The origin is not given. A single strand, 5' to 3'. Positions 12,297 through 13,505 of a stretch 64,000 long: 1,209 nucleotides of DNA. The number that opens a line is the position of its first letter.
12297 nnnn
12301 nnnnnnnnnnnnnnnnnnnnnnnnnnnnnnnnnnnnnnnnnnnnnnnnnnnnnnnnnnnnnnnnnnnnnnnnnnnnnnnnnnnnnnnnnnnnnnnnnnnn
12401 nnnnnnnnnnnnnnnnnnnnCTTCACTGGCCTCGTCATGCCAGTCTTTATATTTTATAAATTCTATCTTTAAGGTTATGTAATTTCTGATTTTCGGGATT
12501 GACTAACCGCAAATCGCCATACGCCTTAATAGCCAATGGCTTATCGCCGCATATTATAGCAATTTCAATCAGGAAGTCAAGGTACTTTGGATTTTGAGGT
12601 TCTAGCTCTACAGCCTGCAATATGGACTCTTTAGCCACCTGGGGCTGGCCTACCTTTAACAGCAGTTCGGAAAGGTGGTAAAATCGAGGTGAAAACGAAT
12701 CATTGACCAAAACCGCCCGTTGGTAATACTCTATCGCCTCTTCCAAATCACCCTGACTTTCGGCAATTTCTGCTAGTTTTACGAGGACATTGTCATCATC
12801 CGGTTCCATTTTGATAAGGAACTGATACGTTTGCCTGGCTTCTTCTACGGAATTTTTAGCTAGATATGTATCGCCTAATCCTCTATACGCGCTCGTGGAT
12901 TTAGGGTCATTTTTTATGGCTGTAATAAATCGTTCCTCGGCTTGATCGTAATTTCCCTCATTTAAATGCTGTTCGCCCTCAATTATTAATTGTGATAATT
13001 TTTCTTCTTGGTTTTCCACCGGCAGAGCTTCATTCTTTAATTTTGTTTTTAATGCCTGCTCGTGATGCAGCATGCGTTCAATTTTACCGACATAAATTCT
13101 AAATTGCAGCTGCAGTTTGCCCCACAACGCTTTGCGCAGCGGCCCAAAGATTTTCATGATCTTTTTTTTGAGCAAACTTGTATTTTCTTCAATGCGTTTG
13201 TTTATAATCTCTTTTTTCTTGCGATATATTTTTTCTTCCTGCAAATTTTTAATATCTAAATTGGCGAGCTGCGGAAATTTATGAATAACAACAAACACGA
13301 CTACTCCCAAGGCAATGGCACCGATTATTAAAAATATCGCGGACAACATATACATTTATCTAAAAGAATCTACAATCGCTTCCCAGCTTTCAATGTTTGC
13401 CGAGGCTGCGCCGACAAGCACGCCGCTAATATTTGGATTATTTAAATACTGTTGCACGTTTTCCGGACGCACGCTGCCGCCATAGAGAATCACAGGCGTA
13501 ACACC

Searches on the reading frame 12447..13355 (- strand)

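Call 58: search_protein_families(library=pfam, proteins=[window:12447-13355:-], max_evalue=0.00001)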
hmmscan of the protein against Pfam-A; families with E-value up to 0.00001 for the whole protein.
window:12447-13355:- (302 aa): 14 families
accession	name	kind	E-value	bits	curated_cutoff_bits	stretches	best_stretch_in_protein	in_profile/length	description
PF13432.12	TPR_16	-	6e-21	75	32.7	2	130-178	7-55/65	Tetratricopeptide repeat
PF07719.23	TPR_2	-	2.6e-18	65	27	0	190-218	3-31/34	Tetratricopeptide repeat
PF13181.12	TPR_8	-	5.5e-17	60.9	25.7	0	190-218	3-31/34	Tetratricopeptide repeat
PF14559.12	TPR_19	-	2.1e-16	60.4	25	1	132-177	3-48/68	Tetratricopeptide repeat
PF13428.12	TPR_14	-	8.5e-15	54.2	23.5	0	156-197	3-44/44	Tetratricopeptide repeat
PF00515.34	TPR_1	-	2.2e-13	49.8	27.8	0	192-219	5-32/34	Tetratricopeptide repeat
PF13414.12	TPR_11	-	2.8e-13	49.8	26.8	0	132-167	6-41/42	TPR repeat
PF13431.12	TPR_17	-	2.1e-11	43.6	24.4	0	145-175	4-34/34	Tetratricopeptide repeat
PF13174.12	TPR_6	-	2e-10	41.1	26.3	0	190-214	2-26/33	Tetratricopeptide repeat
PF13176.12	TPR_7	-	6e-10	38.9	27.9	0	191-214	2-27/36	Tetratricopeptide repeat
PF13424.12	TPR_12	-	7e-10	39.4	30.1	0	189-217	4-32/77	Tetratricopeptide repeat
PF17874.7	TPR_MalT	-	3.7e-09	36.7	45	0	125-223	45-157/336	MalT-like TPR region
PF23914.1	TPR_CcmH_CycH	-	5.1e-09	36.6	42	1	127-214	57-147/158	Cytochrome c-type biogenesis protein H TPR domain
PF24575.1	TPR_Slam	-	3.8e-06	27.7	35.2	0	184-242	41-101/104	Surface lipoprotein assembly modifier, N-terminal TPR repeats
